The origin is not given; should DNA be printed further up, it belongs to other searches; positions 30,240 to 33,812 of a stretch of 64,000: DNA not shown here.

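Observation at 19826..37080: Five tandem, co-directional paralogues of a vWA-domain T9SS surface protein, with mosaic identity tracts indicating ongoing gene conversion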

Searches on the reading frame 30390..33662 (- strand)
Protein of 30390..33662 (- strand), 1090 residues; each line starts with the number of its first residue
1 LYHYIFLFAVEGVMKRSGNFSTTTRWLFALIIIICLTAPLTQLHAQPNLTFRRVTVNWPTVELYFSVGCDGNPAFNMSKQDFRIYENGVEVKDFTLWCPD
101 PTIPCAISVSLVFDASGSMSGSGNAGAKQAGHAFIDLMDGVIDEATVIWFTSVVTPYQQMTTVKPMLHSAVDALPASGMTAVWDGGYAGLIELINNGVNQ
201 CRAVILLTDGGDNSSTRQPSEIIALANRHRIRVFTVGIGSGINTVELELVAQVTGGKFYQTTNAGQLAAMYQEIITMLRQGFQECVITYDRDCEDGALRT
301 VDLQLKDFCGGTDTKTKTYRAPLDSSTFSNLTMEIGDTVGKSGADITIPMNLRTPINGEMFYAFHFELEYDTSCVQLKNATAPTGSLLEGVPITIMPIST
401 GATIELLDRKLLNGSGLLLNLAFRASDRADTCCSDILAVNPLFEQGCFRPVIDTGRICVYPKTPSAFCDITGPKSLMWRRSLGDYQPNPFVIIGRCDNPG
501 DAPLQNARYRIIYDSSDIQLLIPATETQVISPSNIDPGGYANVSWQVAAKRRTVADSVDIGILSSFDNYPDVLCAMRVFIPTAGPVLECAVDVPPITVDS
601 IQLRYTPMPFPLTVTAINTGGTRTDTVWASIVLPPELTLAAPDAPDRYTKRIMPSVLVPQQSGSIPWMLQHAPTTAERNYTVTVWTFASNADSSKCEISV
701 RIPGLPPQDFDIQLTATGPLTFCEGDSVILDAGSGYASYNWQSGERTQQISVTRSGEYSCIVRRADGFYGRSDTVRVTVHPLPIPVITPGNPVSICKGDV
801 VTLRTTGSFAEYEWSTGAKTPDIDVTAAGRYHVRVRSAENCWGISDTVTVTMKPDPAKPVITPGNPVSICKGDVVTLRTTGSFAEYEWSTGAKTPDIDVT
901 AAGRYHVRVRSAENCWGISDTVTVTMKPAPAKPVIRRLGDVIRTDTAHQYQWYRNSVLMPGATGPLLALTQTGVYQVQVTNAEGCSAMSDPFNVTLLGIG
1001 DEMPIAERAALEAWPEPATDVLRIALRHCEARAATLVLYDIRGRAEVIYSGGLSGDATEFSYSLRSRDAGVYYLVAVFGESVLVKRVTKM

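Call 6: search_protein_families(library=pfam, proteins=[window:30390-33662:-], max_evalue=0.01)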
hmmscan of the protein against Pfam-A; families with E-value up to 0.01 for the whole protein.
window:30390-33662:- (1090 aa): 7 families
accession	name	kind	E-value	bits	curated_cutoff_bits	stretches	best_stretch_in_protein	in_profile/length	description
PF00092.34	VWA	-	2.7e-09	37.9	23.8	1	110-271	3-172/174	von Willebrand factor type A domain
PF19081.6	Ig_7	-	4.6e-08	33.7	27.3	0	944-995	25-81/84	Ig-like domain CHU_C associated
PF13768.12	VWA_3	-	4.9e-06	27.1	27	1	109-257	3-152/155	von Willebrand factor type A domain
PF13895.12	Ig_2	-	8e-06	26.4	27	0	742-779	42-79/79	Immunoglobulin domain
PF19406.5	PKD_5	-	0.00024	21.4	25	0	831-856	63-88/88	PKD-like domain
PF00963.24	Cohesin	-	0.00072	20.2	24.1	1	332-428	2-104/139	Cohesin domain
PF18962.6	Por_Secre_tail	-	0.0014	19.3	27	0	1014-1081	2-67/75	Secretion system C-terminal sorting domain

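Call 7: search_protein_families(library=ncbifam, proteins=[window:30390-33662:-], max_evalue=0.01)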
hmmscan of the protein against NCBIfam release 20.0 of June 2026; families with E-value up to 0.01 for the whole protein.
window:30390-33662:- (1090 aa): 4 families
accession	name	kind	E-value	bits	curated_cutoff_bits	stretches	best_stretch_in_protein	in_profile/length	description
TIGR03436.1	acidobact_VWFA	subfamily_domain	3.8e-13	49.6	81.25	1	61-280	10-284/324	VWA domain-containing protein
TIGR03788.1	marine_srt_targ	equivalog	5.3e-10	38.4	551.65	1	109-280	274-447/629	marine proteobacterial sortase target protein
NF047508.1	VWA_BatA_Lepto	exception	8.1e-07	28.4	380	1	199-276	189-271/315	VWA domain-containing protein BatA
TIGR04183.1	Por_Secre_tail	domain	4.6e-05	23.3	23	1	1015-1089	3-71/72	T9SS type A sorting domain-containing protein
